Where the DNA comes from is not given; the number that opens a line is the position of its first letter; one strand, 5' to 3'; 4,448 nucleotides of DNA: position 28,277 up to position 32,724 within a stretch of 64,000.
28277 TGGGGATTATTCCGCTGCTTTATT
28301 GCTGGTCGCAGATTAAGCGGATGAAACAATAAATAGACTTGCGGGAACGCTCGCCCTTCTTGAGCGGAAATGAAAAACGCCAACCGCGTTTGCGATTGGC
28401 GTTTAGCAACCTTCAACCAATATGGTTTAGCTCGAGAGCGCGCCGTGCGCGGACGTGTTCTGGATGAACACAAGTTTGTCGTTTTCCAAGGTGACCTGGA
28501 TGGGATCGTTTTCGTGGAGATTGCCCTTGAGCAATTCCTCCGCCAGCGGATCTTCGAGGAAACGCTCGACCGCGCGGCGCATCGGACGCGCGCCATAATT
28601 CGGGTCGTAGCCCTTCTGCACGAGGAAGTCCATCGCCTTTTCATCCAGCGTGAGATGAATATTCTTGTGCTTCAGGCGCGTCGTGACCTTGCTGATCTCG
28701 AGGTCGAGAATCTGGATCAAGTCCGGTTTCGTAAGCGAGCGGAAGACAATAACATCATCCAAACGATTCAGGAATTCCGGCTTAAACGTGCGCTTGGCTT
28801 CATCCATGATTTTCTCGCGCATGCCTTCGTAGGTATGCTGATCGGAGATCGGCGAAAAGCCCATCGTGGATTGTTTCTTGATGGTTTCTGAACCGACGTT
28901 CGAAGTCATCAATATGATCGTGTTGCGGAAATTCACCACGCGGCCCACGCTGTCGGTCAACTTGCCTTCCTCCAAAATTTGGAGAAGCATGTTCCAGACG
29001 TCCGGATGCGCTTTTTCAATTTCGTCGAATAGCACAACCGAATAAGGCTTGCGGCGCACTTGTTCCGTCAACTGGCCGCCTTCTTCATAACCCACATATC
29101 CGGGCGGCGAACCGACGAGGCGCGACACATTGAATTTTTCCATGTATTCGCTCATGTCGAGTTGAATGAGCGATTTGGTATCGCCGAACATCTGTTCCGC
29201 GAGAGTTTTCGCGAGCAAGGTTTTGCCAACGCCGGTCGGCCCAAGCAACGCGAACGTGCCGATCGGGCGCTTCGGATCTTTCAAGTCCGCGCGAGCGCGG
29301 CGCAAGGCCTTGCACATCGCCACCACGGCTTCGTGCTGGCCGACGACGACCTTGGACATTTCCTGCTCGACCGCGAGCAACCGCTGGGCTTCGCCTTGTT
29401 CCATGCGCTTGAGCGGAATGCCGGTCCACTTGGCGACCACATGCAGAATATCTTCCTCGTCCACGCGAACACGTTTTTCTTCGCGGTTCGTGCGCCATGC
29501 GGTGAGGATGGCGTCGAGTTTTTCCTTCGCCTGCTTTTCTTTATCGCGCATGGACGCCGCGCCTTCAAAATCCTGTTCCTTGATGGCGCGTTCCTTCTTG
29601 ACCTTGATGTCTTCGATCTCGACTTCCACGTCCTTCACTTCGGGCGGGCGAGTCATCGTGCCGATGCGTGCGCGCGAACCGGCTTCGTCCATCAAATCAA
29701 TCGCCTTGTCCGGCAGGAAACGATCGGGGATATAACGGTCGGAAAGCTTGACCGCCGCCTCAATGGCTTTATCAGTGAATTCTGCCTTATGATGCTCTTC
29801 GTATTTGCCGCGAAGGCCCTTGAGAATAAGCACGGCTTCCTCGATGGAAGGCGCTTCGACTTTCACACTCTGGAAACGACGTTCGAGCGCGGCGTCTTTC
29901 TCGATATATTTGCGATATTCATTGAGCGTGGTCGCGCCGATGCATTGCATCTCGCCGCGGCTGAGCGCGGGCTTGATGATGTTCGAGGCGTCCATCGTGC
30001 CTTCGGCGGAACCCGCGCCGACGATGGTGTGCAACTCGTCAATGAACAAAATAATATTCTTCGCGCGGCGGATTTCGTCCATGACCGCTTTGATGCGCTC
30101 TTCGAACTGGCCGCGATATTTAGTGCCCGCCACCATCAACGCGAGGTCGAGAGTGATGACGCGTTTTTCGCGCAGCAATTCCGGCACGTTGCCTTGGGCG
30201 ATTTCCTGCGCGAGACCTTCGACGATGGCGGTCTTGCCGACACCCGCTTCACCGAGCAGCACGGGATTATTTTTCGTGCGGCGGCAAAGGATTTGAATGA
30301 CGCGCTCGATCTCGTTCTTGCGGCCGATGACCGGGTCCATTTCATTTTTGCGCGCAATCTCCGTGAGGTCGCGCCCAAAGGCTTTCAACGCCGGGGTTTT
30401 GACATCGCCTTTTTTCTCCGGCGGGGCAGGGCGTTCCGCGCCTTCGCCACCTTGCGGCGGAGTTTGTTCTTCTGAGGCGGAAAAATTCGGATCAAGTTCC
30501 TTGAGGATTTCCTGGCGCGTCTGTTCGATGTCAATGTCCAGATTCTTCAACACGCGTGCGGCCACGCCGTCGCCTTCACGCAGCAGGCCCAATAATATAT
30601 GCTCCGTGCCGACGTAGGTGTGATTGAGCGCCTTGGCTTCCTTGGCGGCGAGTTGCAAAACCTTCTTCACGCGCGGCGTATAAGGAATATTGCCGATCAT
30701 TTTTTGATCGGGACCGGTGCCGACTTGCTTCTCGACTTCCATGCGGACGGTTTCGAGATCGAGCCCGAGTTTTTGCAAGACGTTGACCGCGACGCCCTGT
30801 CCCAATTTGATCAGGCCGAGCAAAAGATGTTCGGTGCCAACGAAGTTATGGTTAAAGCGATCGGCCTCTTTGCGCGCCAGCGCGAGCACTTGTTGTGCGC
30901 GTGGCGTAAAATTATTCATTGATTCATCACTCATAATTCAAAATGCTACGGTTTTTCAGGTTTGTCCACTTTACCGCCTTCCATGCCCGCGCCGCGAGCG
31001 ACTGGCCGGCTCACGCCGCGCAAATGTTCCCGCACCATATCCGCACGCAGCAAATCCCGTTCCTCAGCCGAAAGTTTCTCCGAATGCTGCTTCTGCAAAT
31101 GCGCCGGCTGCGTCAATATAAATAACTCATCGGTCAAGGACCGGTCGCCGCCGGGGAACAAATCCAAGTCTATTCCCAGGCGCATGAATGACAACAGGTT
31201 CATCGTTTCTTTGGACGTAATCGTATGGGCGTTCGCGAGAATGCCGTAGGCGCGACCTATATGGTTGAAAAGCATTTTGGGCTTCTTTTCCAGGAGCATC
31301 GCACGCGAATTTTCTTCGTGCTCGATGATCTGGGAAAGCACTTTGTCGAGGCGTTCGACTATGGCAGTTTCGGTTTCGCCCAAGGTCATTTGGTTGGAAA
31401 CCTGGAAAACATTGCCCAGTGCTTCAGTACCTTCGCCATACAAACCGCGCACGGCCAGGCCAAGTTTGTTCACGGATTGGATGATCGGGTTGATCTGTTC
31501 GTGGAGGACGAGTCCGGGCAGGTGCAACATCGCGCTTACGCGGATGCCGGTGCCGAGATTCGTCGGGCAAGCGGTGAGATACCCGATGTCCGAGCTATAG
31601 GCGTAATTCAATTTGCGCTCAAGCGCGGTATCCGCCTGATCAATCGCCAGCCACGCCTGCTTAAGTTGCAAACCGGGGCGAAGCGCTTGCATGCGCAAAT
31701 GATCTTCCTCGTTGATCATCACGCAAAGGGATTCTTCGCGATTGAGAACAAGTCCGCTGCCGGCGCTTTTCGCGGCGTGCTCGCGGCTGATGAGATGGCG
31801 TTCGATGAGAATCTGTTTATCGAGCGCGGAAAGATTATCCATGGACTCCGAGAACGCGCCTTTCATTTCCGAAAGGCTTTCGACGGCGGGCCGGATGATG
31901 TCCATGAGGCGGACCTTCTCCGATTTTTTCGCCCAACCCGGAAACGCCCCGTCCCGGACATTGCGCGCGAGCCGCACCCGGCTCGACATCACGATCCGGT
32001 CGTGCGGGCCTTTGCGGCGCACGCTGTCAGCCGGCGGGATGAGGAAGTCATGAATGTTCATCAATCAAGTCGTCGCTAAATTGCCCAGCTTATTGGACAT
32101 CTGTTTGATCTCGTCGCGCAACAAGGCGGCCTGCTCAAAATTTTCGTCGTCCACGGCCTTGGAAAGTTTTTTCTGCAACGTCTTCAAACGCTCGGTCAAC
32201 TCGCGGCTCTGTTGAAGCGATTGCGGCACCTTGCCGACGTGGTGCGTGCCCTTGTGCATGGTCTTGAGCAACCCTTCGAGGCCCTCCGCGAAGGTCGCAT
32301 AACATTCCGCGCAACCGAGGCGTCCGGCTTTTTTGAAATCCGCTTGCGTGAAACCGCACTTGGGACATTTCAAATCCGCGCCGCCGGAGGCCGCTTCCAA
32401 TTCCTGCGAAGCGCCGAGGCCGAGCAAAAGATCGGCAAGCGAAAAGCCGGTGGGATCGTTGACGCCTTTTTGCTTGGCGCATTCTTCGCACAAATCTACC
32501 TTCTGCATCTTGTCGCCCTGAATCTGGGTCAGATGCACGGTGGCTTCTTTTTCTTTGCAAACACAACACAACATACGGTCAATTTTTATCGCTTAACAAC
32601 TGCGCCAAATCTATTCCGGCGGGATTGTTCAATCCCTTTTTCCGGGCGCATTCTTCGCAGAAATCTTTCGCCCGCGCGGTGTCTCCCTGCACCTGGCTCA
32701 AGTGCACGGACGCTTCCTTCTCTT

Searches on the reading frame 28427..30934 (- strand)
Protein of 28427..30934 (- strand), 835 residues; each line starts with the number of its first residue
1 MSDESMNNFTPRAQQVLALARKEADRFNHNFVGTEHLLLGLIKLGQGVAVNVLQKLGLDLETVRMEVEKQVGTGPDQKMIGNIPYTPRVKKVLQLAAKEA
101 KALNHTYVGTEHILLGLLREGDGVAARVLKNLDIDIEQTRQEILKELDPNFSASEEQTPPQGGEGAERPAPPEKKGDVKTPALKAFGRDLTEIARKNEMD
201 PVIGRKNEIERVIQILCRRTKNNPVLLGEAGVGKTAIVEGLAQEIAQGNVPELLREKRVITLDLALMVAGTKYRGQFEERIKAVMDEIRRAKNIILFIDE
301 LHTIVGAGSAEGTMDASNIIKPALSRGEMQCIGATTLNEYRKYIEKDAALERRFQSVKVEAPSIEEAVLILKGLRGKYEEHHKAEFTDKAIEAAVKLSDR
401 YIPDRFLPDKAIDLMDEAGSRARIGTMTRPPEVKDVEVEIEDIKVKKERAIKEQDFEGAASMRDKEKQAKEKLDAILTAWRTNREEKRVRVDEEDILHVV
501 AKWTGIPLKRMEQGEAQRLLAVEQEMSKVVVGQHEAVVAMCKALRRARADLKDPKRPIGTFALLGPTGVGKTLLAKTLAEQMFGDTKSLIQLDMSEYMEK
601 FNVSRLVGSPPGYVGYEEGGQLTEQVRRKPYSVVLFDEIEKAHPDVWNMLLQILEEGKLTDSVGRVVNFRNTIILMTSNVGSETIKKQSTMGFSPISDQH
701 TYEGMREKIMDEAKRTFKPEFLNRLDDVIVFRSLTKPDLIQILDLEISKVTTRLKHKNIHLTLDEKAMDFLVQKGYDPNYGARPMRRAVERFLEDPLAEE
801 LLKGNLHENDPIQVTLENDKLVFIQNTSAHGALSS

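Call 5: search_protein_families(library=pfam, proteins=[window:28427-30934:-], max_evalue=0.1)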
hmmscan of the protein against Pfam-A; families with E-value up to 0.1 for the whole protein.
window:28427-30934:- (835 aa): 43 families (the best 25 are shown)
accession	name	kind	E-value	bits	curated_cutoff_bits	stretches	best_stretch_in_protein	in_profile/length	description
PF07724.20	AAA_2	-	1.1e-69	234.1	27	1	556-727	1-165/166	AAA domain (Cdc48 subfamily)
PF02861.25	Clp_N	-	1.3e-34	118.6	20.7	2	96-147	1-52/53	Clp amino terminal domain, pathogenicity island component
PF17871.7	AAA_lid_9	-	4.6e-34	116.9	22.8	1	363-464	1-102/104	AAA lid domain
PF10431.15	ClpB_D2-small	-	3.2e-27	94.8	21.9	1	734-814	1-81/81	C-terminal, D2-small domain, of ClpB protein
PF00004.35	AAA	-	3.4e-23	83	21.2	2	225-337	2-110/131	ATPase family associated with various cellular activities (AAA)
PF07728.20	AAA_5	-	4.5e-16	59.5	22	1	562-682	3-125/139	AAA domain (dynein-related subfamily)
PF13191.12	AAA_16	-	6e-12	46.8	32.6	1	202-250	2-60/167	AAA ATPase domain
PF00158.32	Sigma54_activat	-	2.5e-11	44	20.2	1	560-667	24-129/168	Sigma-54 interaction domain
PF13401.12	AAA_22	-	9.3e-10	39.4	27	2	562-655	9-109/130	AAA domain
PF13173.12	AAA_14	-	2.2e-07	31.3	27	1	562-657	6-88/129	AAA domain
PF20720.3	nSTAND3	-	2.9e-07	30.7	27.2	1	562-599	21-58/155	Novel STAND NTPase 3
PF05729.18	NACHT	-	5.2e-07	30.1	26.7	1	225-252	4-31/167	NACHT domain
PF05621.17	TniB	-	5.4e-06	26.4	22.4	1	264-360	91-185/189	Bacterial TniB protein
PF01637.24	ATPase_2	-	7.3e-06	26.4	33.2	1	205-373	4-193/225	ATPase domain predominantly from Archaea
PF12775.13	AAA_7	-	9.5e-06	25.7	25.8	0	563-607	38-82/181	P-loop containing dynein motor region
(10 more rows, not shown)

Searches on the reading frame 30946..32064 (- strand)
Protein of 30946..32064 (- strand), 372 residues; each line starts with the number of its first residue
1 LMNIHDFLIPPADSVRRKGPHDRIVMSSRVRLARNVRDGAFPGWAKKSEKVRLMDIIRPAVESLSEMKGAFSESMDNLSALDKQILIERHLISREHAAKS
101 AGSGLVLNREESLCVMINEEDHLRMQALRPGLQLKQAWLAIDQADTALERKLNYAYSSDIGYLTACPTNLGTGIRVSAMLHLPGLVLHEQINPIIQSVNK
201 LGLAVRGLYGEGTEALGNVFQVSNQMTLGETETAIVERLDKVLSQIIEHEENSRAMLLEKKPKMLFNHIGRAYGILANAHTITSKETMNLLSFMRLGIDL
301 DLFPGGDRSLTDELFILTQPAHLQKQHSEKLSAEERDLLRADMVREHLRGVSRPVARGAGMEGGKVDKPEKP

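Call 5: search_protein_families(library=pfam, proteins=[window:30946-32064:-], max_evalue=0.1)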
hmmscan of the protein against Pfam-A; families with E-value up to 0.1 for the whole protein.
window:30946-32064:- (372 aa): 1 family
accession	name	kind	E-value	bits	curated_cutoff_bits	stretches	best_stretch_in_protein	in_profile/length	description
PF00217.24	ATP-gua_Ptrans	-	1.2e-66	224.5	22.4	1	55-252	4-202/203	ATP:guanido phosphotransferase, C-terminal catalytic domain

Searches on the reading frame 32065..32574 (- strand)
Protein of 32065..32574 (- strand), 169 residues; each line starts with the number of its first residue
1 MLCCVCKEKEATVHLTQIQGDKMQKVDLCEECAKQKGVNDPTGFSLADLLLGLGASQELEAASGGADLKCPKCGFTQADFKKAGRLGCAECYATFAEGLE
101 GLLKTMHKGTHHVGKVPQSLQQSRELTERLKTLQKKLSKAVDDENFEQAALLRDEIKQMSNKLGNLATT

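Call 5: search_protein_families(library=pfam, proteins=[window:32065-32574:-], max_evalue=0.1)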
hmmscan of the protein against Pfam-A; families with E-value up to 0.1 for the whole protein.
window:32065-32574:- (169 aa): 6 families
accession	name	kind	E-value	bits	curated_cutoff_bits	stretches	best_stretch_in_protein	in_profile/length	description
PF02151.25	UVR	-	1.1e-09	38.1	21.5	1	128-161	2-35/36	UvrB/uvrC motif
PF25557.1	GAUT_1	-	0.0098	16.6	22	1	115-163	23-69/77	Galacturonosyltransferase domain 1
PF12760.12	Zn_ribbon_IS1595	-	0.03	14.7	25.4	1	67-92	18-44/46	Transposase zinc-ribbon domain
PF21408.2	MTR4-like_stalk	-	0.088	13.5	24.2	0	118-164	12-60/64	Exosome RNA helicase MTR4-like, stalk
PF20663.3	COG4_N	-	0.097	13.2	27.3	0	96-163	32-95/107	Conserved oligomeric Golgi complex subunit 4, N-terminal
PF14335.11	DUF4391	-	0.099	13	29.9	0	90-163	164-232/232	Domain of unknown function (DUF4391)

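Call 38: search_solved_structures(query=window:32065-32574:-, max_evalue=0.01, show_alignments=2)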
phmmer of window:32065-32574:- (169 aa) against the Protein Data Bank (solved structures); distinct sequences matched with E-value up to 0.01: 2.
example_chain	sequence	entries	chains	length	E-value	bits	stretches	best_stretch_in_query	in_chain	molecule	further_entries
8wtb_B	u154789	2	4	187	3.6e-29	104.9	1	1-163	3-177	Protein-arginine kinase activator protein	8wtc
8gqd_E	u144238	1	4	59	5.9e-09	39.2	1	69-120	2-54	Protein-arginine kinase activator protein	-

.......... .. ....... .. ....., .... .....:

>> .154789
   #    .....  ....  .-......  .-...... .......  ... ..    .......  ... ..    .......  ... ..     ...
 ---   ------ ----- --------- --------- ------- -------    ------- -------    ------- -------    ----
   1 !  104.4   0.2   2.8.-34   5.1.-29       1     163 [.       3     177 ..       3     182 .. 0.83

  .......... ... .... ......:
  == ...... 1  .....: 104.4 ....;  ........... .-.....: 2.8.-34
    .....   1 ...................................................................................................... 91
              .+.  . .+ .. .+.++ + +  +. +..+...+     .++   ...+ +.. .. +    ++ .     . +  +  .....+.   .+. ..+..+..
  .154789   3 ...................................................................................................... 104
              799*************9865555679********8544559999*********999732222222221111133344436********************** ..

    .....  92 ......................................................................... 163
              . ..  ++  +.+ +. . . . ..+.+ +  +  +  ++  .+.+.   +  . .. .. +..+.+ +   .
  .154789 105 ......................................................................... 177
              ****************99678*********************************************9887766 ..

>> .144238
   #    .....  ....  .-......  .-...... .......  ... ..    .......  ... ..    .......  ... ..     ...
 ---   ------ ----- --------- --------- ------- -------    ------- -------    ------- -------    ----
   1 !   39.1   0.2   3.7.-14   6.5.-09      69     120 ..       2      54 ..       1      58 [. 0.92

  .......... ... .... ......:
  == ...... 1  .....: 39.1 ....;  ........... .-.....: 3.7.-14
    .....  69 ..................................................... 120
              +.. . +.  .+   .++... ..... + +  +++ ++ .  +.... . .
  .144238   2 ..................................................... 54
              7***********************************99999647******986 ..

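Call 53: search_protein_families(library=ncbifam, proteins=[window:32065-32574:-], max_evalue=1)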
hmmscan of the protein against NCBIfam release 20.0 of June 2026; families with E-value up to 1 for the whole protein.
window:32065-32574:- (169 aa): 11 families
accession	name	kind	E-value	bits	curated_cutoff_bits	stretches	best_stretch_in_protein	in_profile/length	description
NF053706.1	PrRKinActvMcsABac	equivalog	4.1e-42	144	210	1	1-164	1-175/182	protein-arginine kinase activator protein McsA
TIGR00631.1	uvrb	equivalog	8.8e-05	20.9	750.1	1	116-159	614-657/658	excinuclease ABC subunit UvrB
NF003673.1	PRK05298.1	equivalog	0.00022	19.7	743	1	111-161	602-652/653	excinuclease ABC subunit UvrB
TIGR00194.1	uvrC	equivalog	0.0016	17.2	285.45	1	113-160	181-226/574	excinuclease ABC subunit UvrC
NF005906.0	PRK07883.1-4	equivalog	0.0018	16.7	495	1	113-160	389-434/563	DEDD exonuclease domain-containing protein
NF001824.0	PRK00558.1-5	equivalog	0.0037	15.7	451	1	127-163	208-244/652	excinuclease ABC subunit UvrC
NF005905.0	PRK07883.1-3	equivalog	0.0055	15.3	508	1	123-163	407-447/581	DEDD exonuclease domain-containing protein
NF011260.0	PRK14666.1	equivalog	0.017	13.8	649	1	122-159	196-232/698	excinuclease ABC subunit C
TIGR02182.1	GRXB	equivalog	0.04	13.7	186.65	1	107-157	123-173/209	GrxB family glutaredoxin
NF001629.0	PRK00415.1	equivalog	0.095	12.2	70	1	67-102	14-50/62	30S ribosomal protein S27e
TIGR00280.1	eL43_euk_arch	equivalog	0.33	11.3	95.8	1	67-99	36-68/92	50S ribosomal protein L37Ae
